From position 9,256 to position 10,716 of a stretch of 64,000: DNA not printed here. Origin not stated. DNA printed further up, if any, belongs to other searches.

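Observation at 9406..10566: Histidine-kinase paralogue keeps the DHp His but has lost the ATP-binding motifs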

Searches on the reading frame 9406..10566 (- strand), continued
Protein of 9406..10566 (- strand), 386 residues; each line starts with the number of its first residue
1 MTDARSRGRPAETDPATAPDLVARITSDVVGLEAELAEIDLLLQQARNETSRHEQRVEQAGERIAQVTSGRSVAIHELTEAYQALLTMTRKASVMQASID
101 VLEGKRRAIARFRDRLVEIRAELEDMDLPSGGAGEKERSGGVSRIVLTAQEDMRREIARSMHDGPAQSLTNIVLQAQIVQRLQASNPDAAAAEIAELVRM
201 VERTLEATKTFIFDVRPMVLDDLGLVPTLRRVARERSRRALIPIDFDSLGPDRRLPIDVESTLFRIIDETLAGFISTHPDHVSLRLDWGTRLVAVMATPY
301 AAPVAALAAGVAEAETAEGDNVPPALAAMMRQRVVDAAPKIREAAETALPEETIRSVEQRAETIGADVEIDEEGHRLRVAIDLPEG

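Call 16: find_encoding_contigs(protein=P0081, flank=10000, max_places=1)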
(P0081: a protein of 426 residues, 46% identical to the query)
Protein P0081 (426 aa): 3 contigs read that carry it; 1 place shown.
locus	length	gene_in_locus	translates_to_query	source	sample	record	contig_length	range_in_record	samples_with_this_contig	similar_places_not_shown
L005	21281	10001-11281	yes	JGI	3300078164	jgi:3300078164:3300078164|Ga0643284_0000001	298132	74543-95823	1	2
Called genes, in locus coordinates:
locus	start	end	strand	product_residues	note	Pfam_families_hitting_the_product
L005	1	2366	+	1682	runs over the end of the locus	PF00082:Peptidase_S8, PF17957:Big_7, PF16656:Pur_ac_phosph_N (faint), PF00041:fn3 (weak), PF25833:Fn3_SaeA_3rd (faint), PF00041:fn3 (weak), PF25059:FN3_DSCAM-DSCAML_C (faint), PF00041:fn3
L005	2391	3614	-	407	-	PF09594:GT87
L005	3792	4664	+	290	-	PF09594:GT87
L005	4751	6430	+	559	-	PF13231:PMT_2 (weak)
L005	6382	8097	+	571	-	-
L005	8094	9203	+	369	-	PF07730:HisKA_3, PF13581:HATPase_c_2 (weak), PF02518:HATPase_c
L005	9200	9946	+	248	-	PF00072:Response_reg, PF00196:GerE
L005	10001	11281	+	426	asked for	PF07730:HisKA_3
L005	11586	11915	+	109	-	-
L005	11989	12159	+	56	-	PF04964:Flp_Fap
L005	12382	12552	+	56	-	PF04964:Flp_Fap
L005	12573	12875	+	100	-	PF04964:Flp_Fap (weak)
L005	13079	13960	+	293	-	PF08666:SAF (faint), PF16976:RcpC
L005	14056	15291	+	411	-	PF00072:Response_reg, PF01656:CbiA, PF10609:ParA, PF13614:AAA_31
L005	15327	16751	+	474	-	PF00437:T2SSE, PF27713:UCP018868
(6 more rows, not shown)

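Call 20: predict_structure(alignment_id=A2)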
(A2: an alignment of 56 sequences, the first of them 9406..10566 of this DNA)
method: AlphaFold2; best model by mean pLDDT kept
length: 386 residues; sequences in the alignment: 56
mean_pLDDT: 81.3   pTM: 0.49
mean pLDDT of the five models: 81.3, 80.9, 78.5, 78.2, 77.4
residues with pLDDT >= 90: 175; 70-90: 110; 50-70: 84; < 50: 17
segments of 3 or more residues with pLDDT < 50: 1-10, 131-134
pLDDT, mean of each block of 10 residues (from residue 1): 42 67 92 94 96 95 93 89 91 90 91 92 79 53 67 62 63 74 83 78 69 54 82 94 96 88 94 95 96 92 59 64 80 69 82 97 97 94 83
secondary structure, 60 per line:
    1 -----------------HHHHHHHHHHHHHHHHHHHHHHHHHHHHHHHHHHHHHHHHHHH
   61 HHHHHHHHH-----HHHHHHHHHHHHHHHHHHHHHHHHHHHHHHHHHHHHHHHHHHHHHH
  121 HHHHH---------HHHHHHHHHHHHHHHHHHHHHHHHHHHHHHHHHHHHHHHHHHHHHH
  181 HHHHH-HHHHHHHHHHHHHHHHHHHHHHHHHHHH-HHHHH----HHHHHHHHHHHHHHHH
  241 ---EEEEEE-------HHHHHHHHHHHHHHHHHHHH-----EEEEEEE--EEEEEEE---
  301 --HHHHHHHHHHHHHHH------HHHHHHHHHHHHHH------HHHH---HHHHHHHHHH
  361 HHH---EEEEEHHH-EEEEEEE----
elements in order: H18-69 H75-125 H135-185 H187-214 H216-220 H225-240 E244-249 H257-276 E282-288 E291-297 H303-317 H324-337 H344-347 H351-363 E367-371 E376-382

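Call 23: fold_search(model_id=the predicted structure, library=pdb)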
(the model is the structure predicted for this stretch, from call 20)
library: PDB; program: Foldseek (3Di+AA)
matches with E <= 10: 466; with E <= 0.001: 98
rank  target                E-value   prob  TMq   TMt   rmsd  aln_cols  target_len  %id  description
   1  3gig_B                8.1e-08  1.00  0.27  0.49  10.4       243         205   14  Crystal structure of phosphorylated DesKC in complex with AMP-PCP (released 2009-09-15)
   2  3gif_A                1.5e-07  1.00  0.26  0.44  13.6       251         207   14  Crystal structure of DesKC_H188E in complex with ADP (released 2009-09-15)
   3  5iuj_E                1.8e-07  1.00  0.27  0.46  12.7       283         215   14  Crystal structure of the DesK-DesR complex in the phosphotransfer state with low Mg2+ (20 mM) (released 2016-12-21)
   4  5iuk_D                1.9e-07  1.00  0.27  0.47  14.6       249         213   14  Crystal structure of the DesK-DesR complex in the phosphotransfer state with high Mg2+ (150 mM) (released 2016-12-21)
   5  3ehf_D                2.1e-07  1.00  0.31  0.61   7.9       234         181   14  Crystal structure of DesKC in complex with AMP-PCP (released 2009-09-15)
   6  5iuk_A                2.1e-07  1.00  0.28  0.48  13.5       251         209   14  Crystal structure of the DesK-DesR complex in the phosphotransfer state with high Mg2+ (150 mM) (released 2016-12-21)
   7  5iuj_A                2.1e-07  1.00  0.28  0.48  14.5       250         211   14  Crystal structure of the DesK-DesR complex in the phosphotransfer state with low Mg2+ (20 mM) (released 2016-12-21)
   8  5ium_A                2.1e-07  1.00  0.28  0.48  14.1       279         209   15  Crystal structure of phosphorylated DesKC (released 2016-12-21)
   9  7ssj_A                2.1e-07  1.00  0.28  0.47  17.3       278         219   15  Crystal structure of the DesK-DesR complex in the phosphatase state (released 2022-11-16)
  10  3gig_A                2.5e-07  1.00  0.27  0.47  13.3       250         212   14  Crystal structure of phosphorylated DesKC in complex with AMP-PCP (released 2009-09-15)
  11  3ehf_A                2.8e-07  1.00  0.29  0.57   7.7       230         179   14  Crystal structure of DesKC in complex with AMP-PCP (released 2009-09-15)
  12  5iuj_D                2.8e-07  1.00  0.28  0.48  14.6       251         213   14  Crystal structure of the DesK-DesR complex in the phosphotransfer state with low Mg2+ (20 mM) (released 2016-12-21)
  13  7ssj_D                4.0e-07  1.00  0.28  0.48  16.9       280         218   15  Crystal structure of the DesK-DesR complex in the phosphatase state (released 2022-11-16)
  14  3ehh_A                4.2e-07  1.00  0.29  0.54  12.5       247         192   13  Crystal structure of DesKC-H188V in complex with ADP (released 2009-09-15)
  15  3ehj_A                4.2e-07  1.00  0.27  0.49  13.6       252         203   12  Crystal structure of DesKC-H188V in complex with AMP-PCP (released 2009-09-15)
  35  4qpk_B                2.3e-05  1.00  0.22  0.37  17.1       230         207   14  1.7 Angstrom Structure of a Bacterial Phosphotransferase (released 2015-07-15)
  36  4qpk_A                2.8e-05  1.00  0.21  0.36  17.4       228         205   13  1.7 Angstrom Structure of a Bacterial Phosphotransferase (released 2015-07-15)
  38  4qpj_B                2.9e-05  1.00  0.22  0.37  17.4       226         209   14  2.7 Angstrom Structure of a Phosphotransferase in Complex with a Receiver Domain (released 2015-07-15)
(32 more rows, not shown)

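Call 24: find_related_loci(query=A2, collection=genome_contigs, flank=10000)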
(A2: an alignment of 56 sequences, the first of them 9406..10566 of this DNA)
Query A2 (386 aa) in genome_contigs; peptide patterns used: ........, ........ (x = any residue, [..] = any of these).
600 stretches matched a pattern (row limit reached: there are more); 589 encode a relative of the query (tblastn E <= 1e-3); the best 80 are kept; 80 distinct loci.
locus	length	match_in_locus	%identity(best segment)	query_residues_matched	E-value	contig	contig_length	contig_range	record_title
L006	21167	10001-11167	72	10-383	8e-169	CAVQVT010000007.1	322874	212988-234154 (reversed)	MAG: uncultured Chloroflexia bacterium isolate MFD00032.bin.2.129 genome assembly, contig: contig_36478, whole genome sh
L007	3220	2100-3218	63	15-377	9e-143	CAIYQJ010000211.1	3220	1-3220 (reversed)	MAG: uncultured Chloroflexi bacterium isolate Kiruna_bin-01429 genome assembly, contig: bin-01429:211/476, whole genome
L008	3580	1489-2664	56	6-383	1e-118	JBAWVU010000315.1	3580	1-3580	MAG: Chloroflexota bacterium isolate ELA019 MAG019_315, whole genome shotgun sequence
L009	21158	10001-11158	49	15-379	2e-99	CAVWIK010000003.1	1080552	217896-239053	MAG: uncultured Chloroflexia bacterium isolate MFD02199.bin.2.130 genome assembly, contig: contig_71523, whole genome sh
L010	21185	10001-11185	47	11-384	7e-99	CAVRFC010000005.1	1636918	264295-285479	MAG: uncultured Chloroflexia bacterium isolate MFD04850.bin.2.95 genome assembly, contig: contig_5478, whole genome shot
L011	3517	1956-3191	46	1-386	4e-100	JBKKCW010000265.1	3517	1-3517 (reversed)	MAG: Candidatus Limnocylindrales bacterium isolate swi_bin.62 k127_14494473, whole genome shotgun sequence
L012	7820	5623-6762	48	10-384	2e-97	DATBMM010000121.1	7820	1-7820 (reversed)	MAG TPA_asm: Candidatus Limnocylindrales bacterium isolate SMAG_U3998 k141_1714184, whole genome shotgun sequence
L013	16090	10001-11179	48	3-386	5e-96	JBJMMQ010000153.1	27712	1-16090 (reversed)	MAG: Chloroflexota bacterium isolate 12C16O_168h_50_unf_bin_37 k141_6192118, whole genome shotgun sequence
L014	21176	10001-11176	49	1-384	8e-95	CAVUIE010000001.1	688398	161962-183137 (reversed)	MAG: uncultured Chloroflexia bacterium isolate MFD02242.bin.2.82 genome assembly, contig: contig_2152, whole genome shot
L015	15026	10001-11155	50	10-383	8e-95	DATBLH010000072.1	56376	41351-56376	MAG TPA_asm: Candidatus Limnocylindrales bacterium isolate SMAG_U3967 k141_667314, whole genome shotgun sequence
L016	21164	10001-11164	50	10-383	2e-94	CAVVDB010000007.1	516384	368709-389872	MAG: uncultured Chloroflexia bacterium isolate MFD02242.bin.2.210 genome assembly, contig: contig_6652, whole genome sho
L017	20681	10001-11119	48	20-386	2e-94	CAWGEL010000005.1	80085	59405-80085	MAG: uncultured Chloroflexia bacterium isolate MFD01872.bin.3.367 genome assembly, contig: contig_121449, whole genome s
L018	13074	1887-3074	48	9-386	5e-94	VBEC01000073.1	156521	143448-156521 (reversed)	MAG: Chloroflexi bacterium isolate CF_16 14_1009_16_30cm_scaffold_1042, whole genome shotgun sequence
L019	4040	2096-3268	45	1-377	9e-95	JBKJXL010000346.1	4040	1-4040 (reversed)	MAG: Candidatus Limnocylindrales bacterium isolate swi_bin.173 k127_4825843, whole genome shotgun sequence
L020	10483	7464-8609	49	16-383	9e-94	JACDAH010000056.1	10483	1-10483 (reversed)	MAG: Chloroflexota bacterium isolate MGR_bin251 SD2897-2912_k127_3753982, whole genome shotgun sequence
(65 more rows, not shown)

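Call 53: search_protein_families(library=pfam, alignment_id=A2, max_evalue=1)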
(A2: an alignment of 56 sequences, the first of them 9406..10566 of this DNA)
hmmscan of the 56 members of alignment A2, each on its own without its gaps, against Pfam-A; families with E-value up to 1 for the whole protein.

A. member 1, window:9406-10566:- (386 aa): 4 families
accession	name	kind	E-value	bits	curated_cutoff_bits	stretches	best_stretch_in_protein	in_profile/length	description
PF07730.19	HisKA_3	-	2.4e-12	47.6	24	1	154-220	2-68/68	Histidine kinase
PF11068.13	YlqD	-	0.059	14.1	27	1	21-101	21-102/131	YlqD protein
PF05974.18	DUF892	-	0.11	13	23.7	1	37-97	34-96/159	Domain of unknown function (DUF892)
PF23990.1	PilB3_N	-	0.13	12.8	27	1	179-225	14-58/101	PilB3-like, N-terminal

B. families by the number of members that match (of 56 scanned): 57 families (the first 25 are shown)
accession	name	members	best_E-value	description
PF07730.19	HisKA_3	56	3.5e-15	Histidine kinase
PF03928.20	HbpS-like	7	0.0045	Haem degrading protein HbpS-like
PF09351.15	DUF1993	4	0.0097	Domain of unknown function (DUF1993)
PF19350.4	DUF5928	4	0.067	Family of unknown function (DUF5928)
PF06009.19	Laminin_II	4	0.16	Laminin Domain II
PF24481.2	CT398_CC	3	0.0017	CT398-like coiled coil hairpin domain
PF14073.11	Cep57_CLD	3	0.019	Centrosome localisation domain of Cep57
PF21206.3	Roquin_1_2-like_ROQ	3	0.027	Roquin 1/2-like, ROQ domain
PF06419.17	COG6_N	3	0.05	Conserved oligomeric complex COG6, N-terminal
PF12761.13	End3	3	0.13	Actin cytoskeleton-regulatory complex protein END3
PF23991.1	DUF7310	2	0.0094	Coiled-coil region of unknown function (DUF7310)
PF02090.21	SPAM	2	0.015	Salmonella surface presentation of antigen gene type M protein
PF13874.11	Nup54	2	0.023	Nucleoporin complex subunit 54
PF03980.19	Nnf1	2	0.03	Nnf1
PF11068.13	YlqD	2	0.037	YlqD protein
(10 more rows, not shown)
